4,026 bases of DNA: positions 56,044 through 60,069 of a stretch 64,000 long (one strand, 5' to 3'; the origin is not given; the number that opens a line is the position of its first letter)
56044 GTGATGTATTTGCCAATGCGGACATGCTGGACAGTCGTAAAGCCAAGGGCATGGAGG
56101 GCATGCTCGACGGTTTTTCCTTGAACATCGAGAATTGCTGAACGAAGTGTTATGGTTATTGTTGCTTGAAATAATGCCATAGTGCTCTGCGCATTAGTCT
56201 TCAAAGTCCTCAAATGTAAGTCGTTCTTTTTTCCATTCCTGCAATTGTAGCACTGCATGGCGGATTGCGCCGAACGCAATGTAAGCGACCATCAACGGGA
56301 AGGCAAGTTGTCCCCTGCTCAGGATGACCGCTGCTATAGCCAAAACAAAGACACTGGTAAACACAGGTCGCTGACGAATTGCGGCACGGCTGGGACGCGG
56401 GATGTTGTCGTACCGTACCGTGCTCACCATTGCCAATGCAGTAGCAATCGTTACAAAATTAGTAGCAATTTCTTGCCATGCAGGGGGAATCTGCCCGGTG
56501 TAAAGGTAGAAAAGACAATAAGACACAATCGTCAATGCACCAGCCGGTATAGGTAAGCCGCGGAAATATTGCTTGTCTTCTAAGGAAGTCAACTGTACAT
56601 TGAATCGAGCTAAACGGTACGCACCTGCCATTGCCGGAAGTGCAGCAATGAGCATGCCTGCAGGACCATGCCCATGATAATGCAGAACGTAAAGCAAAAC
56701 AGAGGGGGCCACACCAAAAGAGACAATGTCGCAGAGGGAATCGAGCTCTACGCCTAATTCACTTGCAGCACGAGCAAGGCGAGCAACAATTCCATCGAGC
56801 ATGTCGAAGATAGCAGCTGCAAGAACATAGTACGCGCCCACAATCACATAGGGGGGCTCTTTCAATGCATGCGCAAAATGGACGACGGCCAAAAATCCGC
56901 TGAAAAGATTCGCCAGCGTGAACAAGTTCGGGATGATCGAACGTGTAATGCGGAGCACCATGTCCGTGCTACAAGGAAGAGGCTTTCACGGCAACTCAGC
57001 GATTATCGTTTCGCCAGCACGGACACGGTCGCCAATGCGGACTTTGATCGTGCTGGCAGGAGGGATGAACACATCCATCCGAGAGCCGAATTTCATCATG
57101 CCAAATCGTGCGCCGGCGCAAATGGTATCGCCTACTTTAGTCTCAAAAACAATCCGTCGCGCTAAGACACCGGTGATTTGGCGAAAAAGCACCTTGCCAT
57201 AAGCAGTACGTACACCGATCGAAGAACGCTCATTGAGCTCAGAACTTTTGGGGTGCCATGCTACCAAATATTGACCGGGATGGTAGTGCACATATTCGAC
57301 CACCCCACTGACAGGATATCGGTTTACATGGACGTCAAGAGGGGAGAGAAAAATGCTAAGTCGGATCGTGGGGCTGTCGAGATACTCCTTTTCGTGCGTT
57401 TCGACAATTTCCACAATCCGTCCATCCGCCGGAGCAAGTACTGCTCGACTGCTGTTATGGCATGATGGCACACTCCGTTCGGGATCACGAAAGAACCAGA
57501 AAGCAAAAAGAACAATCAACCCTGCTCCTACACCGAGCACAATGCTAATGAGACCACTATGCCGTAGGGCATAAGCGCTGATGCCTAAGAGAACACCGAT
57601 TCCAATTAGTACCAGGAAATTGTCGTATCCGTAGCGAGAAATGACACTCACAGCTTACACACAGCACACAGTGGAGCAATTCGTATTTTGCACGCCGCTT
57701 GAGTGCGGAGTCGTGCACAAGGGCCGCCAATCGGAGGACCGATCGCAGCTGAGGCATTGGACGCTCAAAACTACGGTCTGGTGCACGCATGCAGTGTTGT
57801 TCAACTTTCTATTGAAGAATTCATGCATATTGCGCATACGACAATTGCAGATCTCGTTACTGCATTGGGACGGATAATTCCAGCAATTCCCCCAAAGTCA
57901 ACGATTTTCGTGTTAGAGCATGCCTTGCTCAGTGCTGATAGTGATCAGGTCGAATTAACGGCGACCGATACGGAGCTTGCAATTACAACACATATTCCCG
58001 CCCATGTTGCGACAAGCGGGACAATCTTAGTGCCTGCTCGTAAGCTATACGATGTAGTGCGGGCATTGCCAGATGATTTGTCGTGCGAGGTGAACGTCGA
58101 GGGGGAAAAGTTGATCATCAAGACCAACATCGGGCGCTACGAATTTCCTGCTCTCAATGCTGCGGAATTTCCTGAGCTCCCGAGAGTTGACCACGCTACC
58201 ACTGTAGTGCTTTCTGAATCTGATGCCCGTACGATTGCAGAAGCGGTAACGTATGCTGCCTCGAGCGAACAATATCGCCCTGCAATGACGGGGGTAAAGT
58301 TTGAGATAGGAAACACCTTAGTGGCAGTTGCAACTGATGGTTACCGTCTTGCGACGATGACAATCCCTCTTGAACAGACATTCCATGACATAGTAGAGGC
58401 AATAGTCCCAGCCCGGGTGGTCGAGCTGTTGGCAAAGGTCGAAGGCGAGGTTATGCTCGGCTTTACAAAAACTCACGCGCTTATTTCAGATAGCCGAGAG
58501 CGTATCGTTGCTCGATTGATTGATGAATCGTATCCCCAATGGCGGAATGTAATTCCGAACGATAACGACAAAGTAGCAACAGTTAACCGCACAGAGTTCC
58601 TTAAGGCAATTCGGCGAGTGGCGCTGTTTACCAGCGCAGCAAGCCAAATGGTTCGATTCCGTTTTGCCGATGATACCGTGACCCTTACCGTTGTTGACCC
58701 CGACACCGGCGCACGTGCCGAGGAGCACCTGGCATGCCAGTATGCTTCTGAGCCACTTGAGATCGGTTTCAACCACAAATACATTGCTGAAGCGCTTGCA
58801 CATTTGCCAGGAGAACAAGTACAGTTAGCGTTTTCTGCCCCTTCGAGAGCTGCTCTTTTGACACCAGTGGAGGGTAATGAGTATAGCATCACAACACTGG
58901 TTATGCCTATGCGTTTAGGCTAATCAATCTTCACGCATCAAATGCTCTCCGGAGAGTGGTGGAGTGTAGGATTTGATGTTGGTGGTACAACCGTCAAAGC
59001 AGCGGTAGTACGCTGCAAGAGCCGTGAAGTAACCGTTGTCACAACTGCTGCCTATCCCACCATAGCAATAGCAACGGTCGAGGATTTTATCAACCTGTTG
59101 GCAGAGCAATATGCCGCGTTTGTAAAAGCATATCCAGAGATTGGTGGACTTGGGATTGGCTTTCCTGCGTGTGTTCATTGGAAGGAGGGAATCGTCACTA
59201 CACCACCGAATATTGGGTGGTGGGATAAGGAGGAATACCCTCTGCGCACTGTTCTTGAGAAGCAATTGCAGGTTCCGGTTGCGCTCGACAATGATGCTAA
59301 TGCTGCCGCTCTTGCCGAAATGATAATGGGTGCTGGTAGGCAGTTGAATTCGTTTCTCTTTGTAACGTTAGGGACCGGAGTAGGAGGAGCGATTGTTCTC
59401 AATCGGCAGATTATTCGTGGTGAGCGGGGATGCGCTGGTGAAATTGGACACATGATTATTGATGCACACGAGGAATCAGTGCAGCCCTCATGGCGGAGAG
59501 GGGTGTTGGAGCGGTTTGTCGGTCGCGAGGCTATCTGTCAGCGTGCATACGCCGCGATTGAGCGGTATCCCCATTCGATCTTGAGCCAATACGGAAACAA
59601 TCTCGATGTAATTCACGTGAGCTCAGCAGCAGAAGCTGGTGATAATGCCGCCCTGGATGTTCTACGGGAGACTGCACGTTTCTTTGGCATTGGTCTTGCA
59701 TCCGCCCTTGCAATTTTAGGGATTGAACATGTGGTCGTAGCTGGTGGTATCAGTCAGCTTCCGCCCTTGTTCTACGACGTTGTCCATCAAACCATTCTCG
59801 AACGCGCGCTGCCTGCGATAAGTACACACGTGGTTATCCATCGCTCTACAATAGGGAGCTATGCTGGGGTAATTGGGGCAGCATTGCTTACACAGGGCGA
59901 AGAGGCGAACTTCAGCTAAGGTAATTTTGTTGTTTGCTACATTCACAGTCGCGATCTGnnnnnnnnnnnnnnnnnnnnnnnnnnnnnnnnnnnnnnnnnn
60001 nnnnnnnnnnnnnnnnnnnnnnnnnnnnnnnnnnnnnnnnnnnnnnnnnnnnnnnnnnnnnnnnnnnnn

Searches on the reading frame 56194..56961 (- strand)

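Call 61: search_protein_families(library=pfam, proteins=[window:56194-56961:-], max_evalue=0.00001)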
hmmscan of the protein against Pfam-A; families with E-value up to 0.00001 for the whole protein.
window:56194-56961:- (255 aa): 1 family
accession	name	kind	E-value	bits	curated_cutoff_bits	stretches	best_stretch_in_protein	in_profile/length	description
PF01066.26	CDP-OH_P_transf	-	4.9e-17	63.2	22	1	9-166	2-138/152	CDP-alcohol phosphatidyltransferase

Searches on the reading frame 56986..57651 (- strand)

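Call 61: search_protein_families(library=pfam, proteins=[window:56986-57651:-], max_evalue=0.00001)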
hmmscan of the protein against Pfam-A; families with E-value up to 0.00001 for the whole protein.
window:56986-57651:- (221 aa): 1 family
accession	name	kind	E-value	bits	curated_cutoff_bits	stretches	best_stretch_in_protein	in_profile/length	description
PF02666.20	PS_Dcarbxylase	-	1.4e-43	149.3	22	1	49-218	4-198/198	Phosphatidylserine decarboxylase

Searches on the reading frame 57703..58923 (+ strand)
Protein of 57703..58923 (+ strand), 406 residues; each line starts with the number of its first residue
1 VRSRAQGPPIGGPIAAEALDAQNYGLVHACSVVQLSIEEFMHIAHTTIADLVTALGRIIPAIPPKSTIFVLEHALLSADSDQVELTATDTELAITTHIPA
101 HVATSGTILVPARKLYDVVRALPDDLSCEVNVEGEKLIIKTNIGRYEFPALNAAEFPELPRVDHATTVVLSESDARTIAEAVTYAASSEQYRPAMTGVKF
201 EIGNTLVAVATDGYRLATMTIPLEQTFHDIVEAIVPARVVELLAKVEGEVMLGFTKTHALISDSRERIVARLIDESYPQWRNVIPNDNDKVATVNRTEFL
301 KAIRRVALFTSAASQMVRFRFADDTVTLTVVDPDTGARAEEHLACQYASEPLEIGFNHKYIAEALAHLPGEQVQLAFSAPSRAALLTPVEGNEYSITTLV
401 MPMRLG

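Call 61: search_protein_families(library=pfam, proteins=[window:57703-58923:+], max_evalue=0.00001)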
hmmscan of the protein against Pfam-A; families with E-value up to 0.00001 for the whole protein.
window:57703-58923:+ (406 aa): 3 families
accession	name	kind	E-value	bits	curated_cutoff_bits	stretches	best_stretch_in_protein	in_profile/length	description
PF02768.20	DNA_pol3_beta_3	-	2.1e-26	92.5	27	1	281-404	1-121/121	DNA polymerase III beta subunit, C-terminal domain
PF00712.24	DNA_pol3_beta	-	6.8e-24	84.8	24.4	1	50-160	9-120/120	DNA polymerase III beta subunit, N-terminal domain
PF02767.21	DNA_pol3_beta_2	-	5.6e-20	72.2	27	1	176-279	8-116/116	DNA polymerase III beta subunit, central domain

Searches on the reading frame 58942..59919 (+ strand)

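Call 61: search_protein_families(library=pfam, proteins=[window:58942-59919:+], max_evalue=0.00001)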
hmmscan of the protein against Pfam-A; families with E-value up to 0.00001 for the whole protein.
window:58942-59919:+ (325 aa): 2 families
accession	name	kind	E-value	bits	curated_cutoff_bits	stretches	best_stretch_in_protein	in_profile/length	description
PF00480.26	ROK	-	2.1e-52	178.9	22.9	1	9-318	2-292/294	ROK family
PF01869.26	BcrAD_BadFG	-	1.6e-06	28.3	31.5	0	226-316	184-270/271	BadF/BadG/BcrA/BcrD ATPase family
